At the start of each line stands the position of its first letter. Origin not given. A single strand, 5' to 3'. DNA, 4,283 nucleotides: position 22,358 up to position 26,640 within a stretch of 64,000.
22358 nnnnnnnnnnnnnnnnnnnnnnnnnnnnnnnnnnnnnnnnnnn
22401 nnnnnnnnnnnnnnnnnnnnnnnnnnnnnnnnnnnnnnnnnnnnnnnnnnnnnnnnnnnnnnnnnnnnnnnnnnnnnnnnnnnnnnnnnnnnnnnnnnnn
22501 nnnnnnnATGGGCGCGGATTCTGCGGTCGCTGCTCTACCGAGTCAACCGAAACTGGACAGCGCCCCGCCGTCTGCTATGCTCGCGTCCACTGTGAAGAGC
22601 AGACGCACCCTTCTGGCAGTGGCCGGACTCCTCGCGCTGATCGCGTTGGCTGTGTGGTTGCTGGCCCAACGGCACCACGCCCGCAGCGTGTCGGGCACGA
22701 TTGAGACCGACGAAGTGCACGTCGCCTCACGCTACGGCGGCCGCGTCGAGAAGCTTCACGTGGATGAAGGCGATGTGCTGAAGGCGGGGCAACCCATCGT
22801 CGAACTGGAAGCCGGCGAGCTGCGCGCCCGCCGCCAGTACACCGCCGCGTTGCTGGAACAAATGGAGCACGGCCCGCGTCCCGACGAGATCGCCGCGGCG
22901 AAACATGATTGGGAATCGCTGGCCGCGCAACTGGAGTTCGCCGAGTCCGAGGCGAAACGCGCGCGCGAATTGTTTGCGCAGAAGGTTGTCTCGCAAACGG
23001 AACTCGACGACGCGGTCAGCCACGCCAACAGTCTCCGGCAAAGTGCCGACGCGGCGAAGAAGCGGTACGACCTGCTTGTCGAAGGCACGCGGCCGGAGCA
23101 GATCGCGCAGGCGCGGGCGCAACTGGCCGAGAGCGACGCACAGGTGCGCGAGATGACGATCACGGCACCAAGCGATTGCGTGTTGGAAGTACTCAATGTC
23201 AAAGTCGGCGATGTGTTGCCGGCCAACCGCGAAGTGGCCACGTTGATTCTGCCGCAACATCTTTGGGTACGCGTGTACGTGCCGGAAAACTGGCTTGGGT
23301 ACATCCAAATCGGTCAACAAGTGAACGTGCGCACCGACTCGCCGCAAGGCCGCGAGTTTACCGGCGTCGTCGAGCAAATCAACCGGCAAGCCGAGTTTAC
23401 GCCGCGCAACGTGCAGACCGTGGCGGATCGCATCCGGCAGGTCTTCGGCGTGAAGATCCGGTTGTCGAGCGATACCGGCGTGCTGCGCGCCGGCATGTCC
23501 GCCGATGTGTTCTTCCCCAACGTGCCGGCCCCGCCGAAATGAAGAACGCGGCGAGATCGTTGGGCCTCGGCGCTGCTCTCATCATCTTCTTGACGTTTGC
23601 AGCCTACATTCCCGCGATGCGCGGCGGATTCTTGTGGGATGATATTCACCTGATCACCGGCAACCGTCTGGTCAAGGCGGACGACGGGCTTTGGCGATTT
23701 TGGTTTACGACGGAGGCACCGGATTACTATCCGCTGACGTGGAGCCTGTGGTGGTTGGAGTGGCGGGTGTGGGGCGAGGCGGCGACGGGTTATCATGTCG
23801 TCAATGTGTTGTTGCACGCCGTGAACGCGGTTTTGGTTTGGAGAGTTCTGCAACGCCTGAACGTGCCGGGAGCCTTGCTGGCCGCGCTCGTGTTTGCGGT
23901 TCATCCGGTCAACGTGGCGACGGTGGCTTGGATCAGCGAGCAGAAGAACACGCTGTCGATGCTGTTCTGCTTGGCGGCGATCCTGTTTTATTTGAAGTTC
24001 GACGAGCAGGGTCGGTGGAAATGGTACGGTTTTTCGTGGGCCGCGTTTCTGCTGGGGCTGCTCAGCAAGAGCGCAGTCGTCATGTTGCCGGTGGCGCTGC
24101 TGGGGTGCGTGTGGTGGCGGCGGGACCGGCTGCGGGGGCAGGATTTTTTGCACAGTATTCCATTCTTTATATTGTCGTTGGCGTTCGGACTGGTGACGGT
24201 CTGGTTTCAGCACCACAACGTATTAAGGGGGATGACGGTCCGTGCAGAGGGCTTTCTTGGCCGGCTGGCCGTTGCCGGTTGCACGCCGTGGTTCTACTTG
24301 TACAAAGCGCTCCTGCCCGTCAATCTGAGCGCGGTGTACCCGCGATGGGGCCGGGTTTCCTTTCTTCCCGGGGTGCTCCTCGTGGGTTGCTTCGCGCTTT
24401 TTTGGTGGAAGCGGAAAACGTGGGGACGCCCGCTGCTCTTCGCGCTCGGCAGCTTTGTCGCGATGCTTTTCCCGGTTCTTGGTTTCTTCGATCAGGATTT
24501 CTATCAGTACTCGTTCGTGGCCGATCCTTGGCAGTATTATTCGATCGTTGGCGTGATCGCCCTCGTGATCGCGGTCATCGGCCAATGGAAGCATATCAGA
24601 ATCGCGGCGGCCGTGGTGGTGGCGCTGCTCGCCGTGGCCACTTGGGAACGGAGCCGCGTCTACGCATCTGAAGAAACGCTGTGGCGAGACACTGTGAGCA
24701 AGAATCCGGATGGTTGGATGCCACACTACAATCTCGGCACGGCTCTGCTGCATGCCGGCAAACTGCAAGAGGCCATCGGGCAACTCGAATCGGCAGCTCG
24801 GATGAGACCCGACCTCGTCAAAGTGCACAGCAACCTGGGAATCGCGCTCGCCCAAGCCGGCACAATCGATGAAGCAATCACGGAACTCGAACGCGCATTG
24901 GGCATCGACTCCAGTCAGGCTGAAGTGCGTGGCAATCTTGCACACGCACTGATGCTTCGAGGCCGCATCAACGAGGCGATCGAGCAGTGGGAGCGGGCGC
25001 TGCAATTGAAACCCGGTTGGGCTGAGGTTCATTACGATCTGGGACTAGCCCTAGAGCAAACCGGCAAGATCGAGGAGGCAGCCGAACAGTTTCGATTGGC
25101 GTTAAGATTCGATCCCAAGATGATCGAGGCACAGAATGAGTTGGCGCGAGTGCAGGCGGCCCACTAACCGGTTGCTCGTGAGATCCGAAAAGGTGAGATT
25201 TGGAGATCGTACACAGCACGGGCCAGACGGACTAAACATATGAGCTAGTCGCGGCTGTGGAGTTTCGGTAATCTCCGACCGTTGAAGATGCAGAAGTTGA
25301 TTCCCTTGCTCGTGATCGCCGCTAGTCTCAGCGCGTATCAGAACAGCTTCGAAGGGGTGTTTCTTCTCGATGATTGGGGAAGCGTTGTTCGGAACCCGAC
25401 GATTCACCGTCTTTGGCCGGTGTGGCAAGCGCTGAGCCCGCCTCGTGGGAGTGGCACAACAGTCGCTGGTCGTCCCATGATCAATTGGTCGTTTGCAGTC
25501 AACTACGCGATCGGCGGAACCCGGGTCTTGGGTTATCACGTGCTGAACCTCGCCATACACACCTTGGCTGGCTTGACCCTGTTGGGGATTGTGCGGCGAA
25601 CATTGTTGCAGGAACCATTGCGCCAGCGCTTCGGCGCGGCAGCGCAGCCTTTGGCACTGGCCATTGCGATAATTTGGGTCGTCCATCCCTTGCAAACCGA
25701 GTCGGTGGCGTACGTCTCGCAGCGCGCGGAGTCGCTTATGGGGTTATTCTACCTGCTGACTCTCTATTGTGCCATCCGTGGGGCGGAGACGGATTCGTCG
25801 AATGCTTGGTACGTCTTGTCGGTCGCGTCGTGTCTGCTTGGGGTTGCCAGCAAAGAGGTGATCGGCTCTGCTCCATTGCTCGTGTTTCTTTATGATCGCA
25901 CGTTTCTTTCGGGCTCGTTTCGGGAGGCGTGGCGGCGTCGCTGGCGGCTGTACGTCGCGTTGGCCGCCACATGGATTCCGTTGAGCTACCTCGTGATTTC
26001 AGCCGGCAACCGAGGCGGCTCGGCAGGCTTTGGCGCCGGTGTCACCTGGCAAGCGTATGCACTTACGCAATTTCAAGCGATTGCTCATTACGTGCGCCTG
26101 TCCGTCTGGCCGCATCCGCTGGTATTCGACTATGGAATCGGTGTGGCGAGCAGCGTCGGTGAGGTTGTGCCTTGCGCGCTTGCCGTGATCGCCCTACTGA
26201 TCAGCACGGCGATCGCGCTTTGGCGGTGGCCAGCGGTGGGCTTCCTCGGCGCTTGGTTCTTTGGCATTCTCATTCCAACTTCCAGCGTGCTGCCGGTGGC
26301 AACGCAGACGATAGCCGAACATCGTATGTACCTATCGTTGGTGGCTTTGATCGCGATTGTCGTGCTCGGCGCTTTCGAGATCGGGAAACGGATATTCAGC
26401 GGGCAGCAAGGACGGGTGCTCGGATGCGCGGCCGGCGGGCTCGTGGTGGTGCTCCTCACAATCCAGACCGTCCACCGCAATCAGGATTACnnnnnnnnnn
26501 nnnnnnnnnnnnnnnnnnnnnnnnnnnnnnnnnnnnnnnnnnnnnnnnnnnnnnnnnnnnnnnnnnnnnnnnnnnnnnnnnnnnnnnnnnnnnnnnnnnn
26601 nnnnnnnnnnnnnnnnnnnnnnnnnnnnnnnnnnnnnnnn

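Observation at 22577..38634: HlyD adaptor and ABC-2 exporter split apart by four intercalated GT-C-like/TPR membrane proteins, followed by a pseudopilin, a 966-aa surface protein and a fifth paralog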

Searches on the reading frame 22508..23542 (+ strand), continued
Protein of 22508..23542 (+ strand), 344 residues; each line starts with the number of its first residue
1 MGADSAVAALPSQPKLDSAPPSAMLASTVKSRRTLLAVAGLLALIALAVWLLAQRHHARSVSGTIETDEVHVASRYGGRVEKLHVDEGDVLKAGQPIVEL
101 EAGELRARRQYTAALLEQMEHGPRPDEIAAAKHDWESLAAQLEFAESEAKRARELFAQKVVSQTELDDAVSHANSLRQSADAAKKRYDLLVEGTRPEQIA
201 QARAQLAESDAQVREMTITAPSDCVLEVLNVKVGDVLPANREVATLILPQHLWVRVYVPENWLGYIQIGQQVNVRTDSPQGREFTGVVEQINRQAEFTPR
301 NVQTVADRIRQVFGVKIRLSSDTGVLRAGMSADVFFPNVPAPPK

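Call 40: find_encoding_contigs(protein=P0228, flank=10000, max_places=1)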
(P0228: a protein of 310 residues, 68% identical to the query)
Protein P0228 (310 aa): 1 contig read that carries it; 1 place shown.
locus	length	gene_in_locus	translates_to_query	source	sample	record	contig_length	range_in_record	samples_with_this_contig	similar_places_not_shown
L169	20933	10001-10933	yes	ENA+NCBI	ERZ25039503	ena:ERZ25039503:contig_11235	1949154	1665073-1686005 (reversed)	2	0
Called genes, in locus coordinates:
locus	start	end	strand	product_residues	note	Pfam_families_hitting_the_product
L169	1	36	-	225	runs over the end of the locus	-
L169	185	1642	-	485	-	PF20454:GpA_nuclease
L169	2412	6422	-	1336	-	PF12951:PATR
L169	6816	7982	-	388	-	PF22177:PBP1_XylR (weak), PF13377:Peripla_BP_3, PF00165:HTH_AraC (faint), PF12833:HTH_18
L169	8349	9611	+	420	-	PF00989:PAS, PF08448:PAS_4, PF13426:PAS_9, PF00512:HisKA (weak), PF02518:HATPase_c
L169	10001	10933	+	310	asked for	PF00364:Biotin_lipoyl (faint), PF25917:BSH_RND (faint), PF25919:BSH_CusB (faint), PF25973:BSH_CzcB, PF25881:HH_YBHG (weak), PF25954:Beta-barrel_RND_2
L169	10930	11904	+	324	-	PF00005:ABC_tran, PF13304:AAA_21 (weak)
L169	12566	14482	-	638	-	-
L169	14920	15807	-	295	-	PF11999:Ice_binding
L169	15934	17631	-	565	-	PF13431:TPR_17 (faint), PF14559:TPR_19 (faint), PF23914:TPR_CcmH_CycH (faint)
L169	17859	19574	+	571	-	PF14559:TPR_19 (faint), PF13431:TPR_17 (faint), PF23914:TPR_CcmH_CycH (faint)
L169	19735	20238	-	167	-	PF01196:Ribosomal_L17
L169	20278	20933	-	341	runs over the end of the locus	PF01193:RNA_pol_L, PF01000:RNA_pol_A_bac, PF03118:RNA_pol_A_CTD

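Call 80: find_encoding_contigs(protein=P0161, flank=10000, max_places=1)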
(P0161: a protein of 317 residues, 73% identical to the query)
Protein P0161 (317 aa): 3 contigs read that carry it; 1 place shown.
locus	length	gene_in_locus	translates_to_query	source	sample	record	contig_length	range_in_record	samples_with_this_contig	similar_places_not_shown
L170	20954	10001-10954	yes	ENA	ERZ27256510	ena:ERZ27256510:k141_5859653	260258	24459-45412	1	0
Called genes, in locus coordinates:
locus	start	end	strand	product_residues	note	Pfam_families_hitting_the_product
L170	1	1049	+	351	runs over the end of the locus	PF01479:S4 (weak), PF00849:PseudoU_synth_2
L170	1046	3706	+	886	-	PF17132:Glyco_hydro_106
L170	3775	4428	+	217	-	PF03588:Leu_Phe_trans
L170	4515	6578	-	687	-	PF01564:Spermine_synth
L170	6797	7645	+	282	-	-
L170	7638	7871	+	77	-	PF11146:DUF2905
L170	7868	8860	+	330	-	PF02547:Queuosine_synth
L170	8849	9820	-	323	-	PF03741:TerC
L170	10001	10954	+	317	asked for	PF25973:BSH_CzcB (faint), PF25881:HH_YBHG, PF25954:Beta-barrel_RND_2 (weak)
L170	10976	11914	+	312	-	PF00005:ABC_tran, PF13304:AAA_21 (weak)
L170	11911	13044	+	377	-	PF12679:ABC2_membrane_2, PF12698:ABC2_membrane_3, PF01061:ABC2_membrane, PF12730:ABC2_membrane_4 (weak)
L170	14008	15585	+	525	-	PF10092:DUF2330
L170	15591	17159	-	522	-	PF00158:Sigma54_activat, PF25601:AAA_lid_14 (weak)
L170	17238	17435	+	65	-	-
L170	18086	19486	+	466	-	PF02310:B12-binding, PF04055:Radical_SAM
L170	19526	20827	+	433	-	PF09925:DUF2157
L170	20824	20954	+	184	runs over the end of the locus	PF14345:GDYXXLXY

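Call 81: find_encoding_contigs(protein=P0162, flank=10000, max_places=1)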
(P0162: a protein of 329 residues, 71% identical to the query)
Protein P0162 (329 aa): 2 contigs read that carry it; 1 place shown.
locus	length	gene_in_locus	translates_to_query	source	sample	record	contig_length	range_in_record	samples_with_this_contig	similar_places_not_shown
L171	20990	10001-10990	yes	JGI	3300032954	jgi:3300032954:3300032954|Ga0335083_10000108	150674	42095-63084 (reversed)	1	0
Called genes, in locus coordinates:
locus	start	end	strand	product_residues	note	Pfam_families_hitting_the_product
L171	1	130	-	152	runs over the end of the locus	PF14907:NTP_transf_5 (weak)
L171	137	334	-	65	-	PF04255:DUF433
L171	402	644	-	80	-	-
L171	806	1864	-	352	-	PF01795:Methyltransf_5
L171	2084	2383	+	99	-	PF01985:CRS1_YhbY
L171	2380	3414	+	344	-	PF01479:S4 (weak), PF00849:PseudoU_synth_2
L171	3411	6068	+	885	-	PF17132:Glyco_hydro_106, PF22666:Glyco_hydro_2_N2 (weak)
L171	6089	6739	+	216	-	PF03588:Leu_Phe_trans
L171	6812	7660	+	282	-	-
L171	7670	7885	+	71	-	PF11146:DUF2905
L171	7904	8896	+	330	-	PF02547:Queuosine_synth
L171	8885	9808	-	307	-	PF03741:TerC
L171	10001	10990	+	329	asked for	PF00364:Biotin_lipoyl (faint), PF25917:BSH_RND (faint), PF25919:BSH_CusB (weak), PF25973:BSH_CzcB (weak), PF25881:HH_YBHG, PF25954:Beta-barrel_RND_2 (weak), PF25990:Beta-barrel_YknX (weak)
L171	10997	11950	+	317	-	PF00005:ABC_tran, PF13304:AAA_21 (weak)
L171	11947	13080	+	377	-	PF12679:ABC2_membrane_2, PF12698:ABC2_membrane_3, PF01061:ABC2_membrane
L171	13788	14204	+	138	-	-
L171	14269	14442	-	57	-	-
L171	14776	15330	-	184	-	PF22599:SecDF_P1_head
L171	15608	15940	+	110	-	PF05973:Gp49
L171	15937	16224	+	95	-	PF13744:HTH_37, PF13560:HTH_31, PF01381:HTH_3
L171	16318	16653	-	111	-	-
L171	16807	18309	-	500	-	PF00158:Sigma54_activat, PF25601:AAA_lid_14 (weak)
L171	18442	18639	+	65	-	-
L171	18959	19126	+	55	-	-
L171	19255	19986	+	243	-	-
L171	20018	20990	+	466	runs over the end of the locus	PF02310:B12-binding, PF04055:Radical_SAM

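Call 82: find_encoding_contigs(protein=P0198, flank=10000, max_places=1)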
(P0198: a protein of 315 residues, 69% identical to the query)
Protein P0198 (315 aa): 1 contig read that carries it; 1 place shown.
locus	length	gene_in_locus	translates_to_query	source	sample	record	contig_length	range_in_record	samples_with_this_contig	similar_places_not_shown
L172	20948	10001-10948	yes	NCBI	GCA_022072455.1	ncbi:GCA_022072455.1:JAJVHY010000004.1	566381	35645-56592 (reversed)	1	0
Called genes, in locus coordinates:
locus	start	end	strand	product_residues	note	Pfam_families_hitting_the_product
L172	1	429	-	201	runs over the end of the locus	PF02563:Poly_export, PF10531:SLBB, PF22461:SLBB_2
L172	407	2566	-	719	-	PF02706:Wzz, PF13807:GNVR (weak), PF10609:ParA, PF01656:CbiA (weak), PF13614:AAA_31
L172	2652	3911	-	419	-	PF10082:BBP2_2 (faint)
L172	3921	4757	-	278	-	PF02621:VitK2_biosynth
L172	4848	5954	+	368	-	PF01916:DS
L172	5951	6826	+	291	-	PF02219:MTHFR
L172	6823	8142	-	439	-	PF04734:Ceramidase_alk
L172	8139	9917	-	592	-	PF05448:AXE1 (faint)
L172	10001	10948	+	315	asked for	PF00364:Biotin_lipoyl (faint), PF25917:BSH_RND (weak), PF25973:BSH_CzcB (weak), PF25881:HH_YBHG, PF25990:Beta-barrel_YknX (faint), PF25954:Beta-barrel_RND_2 (weak)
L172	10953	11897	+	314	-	PF00005:ABC_tran, PF13304:AAA_21 (weak)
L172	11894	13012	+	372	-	PF12679:ABC2_membrane_2, PF12698:ABC2_membrane_3, PF01061:ABC2_membrane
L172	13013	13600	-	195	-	PF00578:AhpC-TSA, PF08534:Redoxin, PF20029:DUF6436 (weak), PF13098:Thioredoxin_2 (weak)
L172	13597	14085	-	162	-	PF00085:Thioredoxin, PF00578:AhpC-TSA, PF08534:Redoxin, PF13098:Thioredoxin_2 (weak), PF13905:Thioredoxin_8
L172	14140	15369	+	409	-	PF00270:DEAD, PF04851:ResIII, PF00271:Helicase_C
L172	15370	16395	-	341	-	PF00465:Fe-ADH, PF13685:Fe-ADH_2 (weak), PF25137:ADH_Fe_C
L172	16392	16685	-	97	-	PF03992:ABM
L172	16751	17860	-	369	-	PF00248:Aldo_ket_red, PF13183:Fer4_8 (weak), PF13187:Fer4_9, PF13534:Fer4_17 (weak)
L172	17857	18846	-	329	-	PF01012:ETF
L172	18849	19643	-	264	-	PF01012:ETF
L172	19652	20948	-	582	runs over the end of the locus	PF21162:ETFQO_UQ-bd, PF12797:Fer4_2 (faint), PF12837:Fer4_6 (faint)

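Call 83: find_encoding_contigs(protein=P0237, flank=10000, max_places=1)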
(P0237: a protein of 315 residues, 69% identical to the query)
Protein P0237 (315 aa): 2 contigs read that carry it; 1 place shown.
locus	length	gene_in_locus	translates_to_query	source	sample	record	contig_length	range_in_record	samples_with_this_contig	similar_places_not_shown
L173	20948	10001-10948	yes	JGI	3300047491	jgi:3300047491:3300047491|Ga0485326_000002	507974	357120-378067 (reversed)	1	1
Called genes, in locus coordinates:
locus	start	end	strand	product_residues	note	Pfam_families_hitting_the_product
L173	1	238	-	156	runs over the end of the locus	PF00731:AIRC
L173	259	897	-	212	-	PF04028:DUF374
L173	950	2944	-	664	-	PF07715:Plug, PF00593:TonB_dep_Rec_b-barrel, PF14905:OMP_b-brl_3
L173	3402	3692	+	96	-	PF02617:ClpS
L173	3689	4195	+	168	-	PF09438:DUF2017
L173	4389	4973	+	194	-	PF01814:Hemerythrin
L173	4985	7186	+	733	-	PF22085:NorB_cytochrome_c-like, PF00115:COX1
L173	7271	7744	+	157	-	-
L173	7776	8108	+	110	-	PF00085:Thioredoxin, PF13098:Thioredoxin_2 (weak), PF13905:Thioredoxin_8 (faint)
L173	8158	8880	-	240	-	PF01138:RNase_PH, PF03725:RNase_PH_C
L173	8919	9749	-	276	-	PF03446:NAD_binding_2, PF03721:UDPG_MGDP_dh_N (faint), PF03807:F420_oxidored (weak), PF14833:NAD_binding_11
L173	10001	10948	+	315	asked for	PF25881:HH_YBHG (weak), PF25954:Beta-barrel_RND_2 (weak)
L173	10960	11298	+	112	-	PF02311:AraC_binding (weak), PF07883:Cupin_2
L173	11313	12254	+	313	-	PF00005:ABC_tran, PF13304:AAA_21 (weak)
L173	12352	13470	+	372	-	PF12679:ABC2_membrane_2, PF12698:ABC2_membrane_3, PF01061:ABC2_membrane, PF12730:ABC2_membrane_4 (weak)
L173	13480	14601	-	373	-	PF00583:Acetyltransf_1 (faint)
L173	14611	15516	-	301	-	-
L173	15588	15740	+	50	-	-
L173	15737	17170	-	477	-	PF13537:GATase_7 (weak)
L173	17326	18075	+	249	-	PF04383:KilA-N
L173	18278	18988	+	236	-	PF09925:DUF2157, PF05875:Ceramidase (weak)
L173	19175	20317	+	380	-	PF00368:HMG-CoA_red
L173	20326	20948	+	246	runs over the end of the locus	PF00551:Formyl_trans_N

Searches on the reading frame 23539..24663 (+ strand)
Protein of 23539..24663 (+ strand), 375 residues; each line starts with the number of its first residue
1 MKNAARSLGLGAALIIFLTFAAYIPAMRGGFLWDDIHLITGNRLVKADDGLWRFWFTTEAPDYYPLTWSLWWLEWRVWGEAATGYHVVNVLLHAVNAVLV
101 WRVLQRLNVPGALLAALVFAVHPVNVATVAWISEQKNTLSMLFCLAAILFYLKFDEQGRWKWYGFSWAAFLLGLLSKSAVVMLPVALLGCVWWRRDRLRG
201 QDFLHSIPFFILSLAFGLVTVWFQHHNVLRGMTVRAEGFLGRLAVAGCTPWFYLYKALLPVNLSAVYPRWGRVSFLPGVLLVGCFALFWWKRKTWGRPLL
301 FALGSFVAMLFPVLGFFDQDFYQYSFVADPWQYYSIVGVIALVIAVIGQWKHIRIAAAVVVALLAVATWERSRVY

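Call 62: search_protein_families(library=pfam, proteins=[window:23539-24663:+], max_evalue=10)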
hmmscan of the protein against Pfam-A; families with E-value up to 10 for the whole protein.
window:23539-24663:+ (375 aa): 1 family
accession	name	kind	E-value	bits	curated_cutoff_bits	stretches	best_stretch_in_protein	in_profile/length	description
PF13231.12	PMT_2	-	2.7e-12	47.6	26.1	1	72-219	11-154/160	Dolichyl-phosphate-mannose-protein mannosyltransferase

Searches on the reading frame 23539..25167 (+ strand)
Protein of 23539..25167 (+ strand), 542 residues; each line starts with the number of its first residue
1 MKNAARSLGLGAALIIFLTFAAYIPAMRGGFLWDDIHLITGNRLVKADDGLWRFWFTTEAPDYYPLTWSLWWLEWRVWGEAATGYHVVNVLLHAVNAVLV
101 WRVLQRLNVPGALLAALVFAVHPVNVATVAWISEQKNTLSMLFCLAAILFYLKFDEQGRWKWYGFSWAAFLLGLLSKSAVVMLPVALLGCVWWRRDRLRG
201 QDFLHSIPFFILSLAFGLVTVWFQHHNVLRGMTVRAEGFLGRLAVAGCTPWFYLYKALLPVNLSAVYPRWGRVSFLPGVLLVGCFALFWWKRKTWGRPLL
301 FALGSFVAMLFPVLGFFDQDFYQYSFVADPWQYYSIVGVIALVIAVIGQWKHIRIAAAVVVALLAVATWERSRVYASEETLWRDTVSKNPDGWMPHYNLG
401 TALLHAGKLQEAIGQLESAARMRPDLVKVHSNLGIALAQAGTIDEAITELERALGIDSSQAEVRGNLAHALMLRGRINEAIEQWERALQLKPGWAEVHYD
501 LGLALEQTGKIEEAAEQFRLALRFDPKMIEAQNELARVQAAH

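Call 4: search_protein_families(library=pfam, proteins=[window:23539-25167:+], max_evalue=0.01)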
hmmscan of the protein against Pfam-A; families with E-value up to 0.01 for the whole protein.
window:23539-25167:+ (542 aa): 23 families
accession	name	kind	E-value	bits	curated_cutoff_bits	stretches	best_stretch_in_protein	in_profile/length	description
PF13414.12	TPR_11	-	3.4e-27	94.3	26.8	4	469-509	2-42/42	TPR repeat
PF07719.23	TPR_2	-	7.6e-24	82.3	27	3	495-527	1-33/34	Tetratricopeptide repeat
PF00515.34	TPR_1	-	4e-22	77.5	27.8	2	461-492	1-32/34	Tetratricopeptide repeat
PF13432.12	TPR_16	-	6.7e-21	74.8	32.7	3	467-527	3-63/65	Tetratricopeptide repeat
PF14559.12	TPR_19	-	1.1e-16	61.3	25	3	437-498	1-62/68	Tetratricopeptide repeat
PF13181.12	TPR_8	-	5.4e-16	57.8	25.7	1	495-527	1-33/34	Tetratricopeptide repeat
PF13428.12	TPR_14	-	3.6e-15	55.4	23.5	2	496-537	2-43/44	Tetratricopeptide repeat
PF13424.12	TPR_12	-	2.6e-13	50.4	30.1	3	461-525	3-75/77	Tetratricopeptide repeat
PF13431.12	TPR_17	-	4.7e-13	48.7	24.4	1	383-413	3-33/34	Tetratricopeptide repeat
PF13231.12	PMT_2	-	6.4e-12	46.4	26.1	1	72-218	11-153/160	Dolichyl-phosphate-mannose-protein mannosyltransferase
PF13371.12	TPR_9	-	5.4e-09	36.4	35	1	475-529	9-61/73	Tetratricopeptide repeat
PF07721.20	TPR_4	-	8.4e-09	35.7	27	0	429-452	3-26/26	Tetratricopeptide repeat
PF13374.12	TPR_10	-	1.3e-08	35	27.5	0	463-490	4-31/42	Tetratricopeptide repeat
PF24575.1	TPR_Slam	-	1.7e-07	32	35.2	1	468-518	54-104/104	Surface lipoprotein assembly modifier, N-terminal TPR repeats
PF14561.12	TPR_20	-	1e-06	29.4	25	0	479-537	6-61/90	Tetratricopeptide repeat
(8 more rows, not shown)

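Call 5: search_protein_families(library=ncbifam, proteins=[window:23539-25167:+], max_evalue=0.01)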
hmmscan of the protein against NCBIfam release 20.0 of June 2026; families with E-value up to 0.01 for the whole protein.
window:23539-25167:+ (542 aa): 26 families (the best 25 are shown)
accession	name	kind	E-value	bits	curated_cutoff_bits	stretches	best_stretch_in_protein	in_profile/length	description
NF040959.1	MamA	equivalog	8.8e-27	93.9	200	2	388-521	66-199/204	magnetosome protein MamA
NF033762.1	social_mot_Tgl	equivalog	6.8e-18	64.9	225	2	396-488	34-127/252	social motility TPR repeat lipoprotein Tgl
TIGR02917.1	PEP_TPR_lipo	equivalog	1.3e-17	63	312.2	1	399-540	369-510/899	XrtA/PEP-CTERM system TPR-repeat protein PrsT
TIGR02521.1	type_IV_pilW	equivalog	1.5e-17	63.9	154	2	379-486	85-194/234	type IV pilus biogenesis/stability protein PilW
NF047558.1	TPR_END_plus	domain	2.4e-11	43.4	32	0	466-495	4-33/56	TPR end-of-group domain-containing protein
NF033920.0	C39_PA2778_fam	equivalog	3.6e-10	39.7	150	1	361-455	158-252/255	PA2778 family cysteine peptidase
NF008520.0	PRK11447.1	equivalog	6.6e-09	34.1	858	2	400-461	276-337/1157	cellulose synthase complex outer membrane protein BcsC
NF033758.1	gliding_GltE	equivalog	1.1e-08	34.6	225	2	396-488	89-181/411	adventurous gliding motility TPR repeat lipoprotein GltE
NF047507.1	TPR_BatC_Lepto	exception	2.8e-07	30.2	175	0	396-469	61-138/214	TPR repeat-containing protein BatC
NF011721.1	PRK15174.1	equivalog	4.2e-07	28.5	1200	1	402-519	221-342/656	Vi polysaccharide transport protein VexE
TIGR02552.1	LcrH_SycD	equivalog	4.8e-07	29.6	104.8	1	467-527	58-118/136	SycD/LcrH family type III secretion system chaperone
NF008391.2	PRK11189.1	equivalog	5e-07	29.5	250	1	396-483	68-155/297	lipoprotein NlpI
NF052415.1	T3SS_chap_SctY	equivalog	3.7e-06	27.4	70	1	439-519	18-101/106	type III secretion apparatus assembly chaperone SctY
NF053607.1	CHU_0125_OmpA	equivalog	7.2e-06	24.8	620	1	439-523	31-115/639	CHU_0125 family OmpA-like outer membrane integrity protein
NF002725.1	PRK02603.1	equivalog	5.7e-05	23.2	143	0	475-537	49-114/173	photosystem I assembly protein Ycf3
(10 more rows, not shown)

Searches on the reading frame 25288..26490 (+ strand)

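Call 62: search_protein_families(library=pfam, proteins=[window:25288-26490:+], max_evalue=10)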
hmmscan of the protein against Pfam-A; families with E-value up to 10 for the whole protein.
window:25288-26490:+ (401 aa): 1 family
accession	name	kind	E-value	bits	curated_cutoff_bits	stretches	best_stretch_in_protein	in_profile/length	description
PF23697.1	YnfS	-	0.76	10.4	27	1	296-305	19-28/29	YnfS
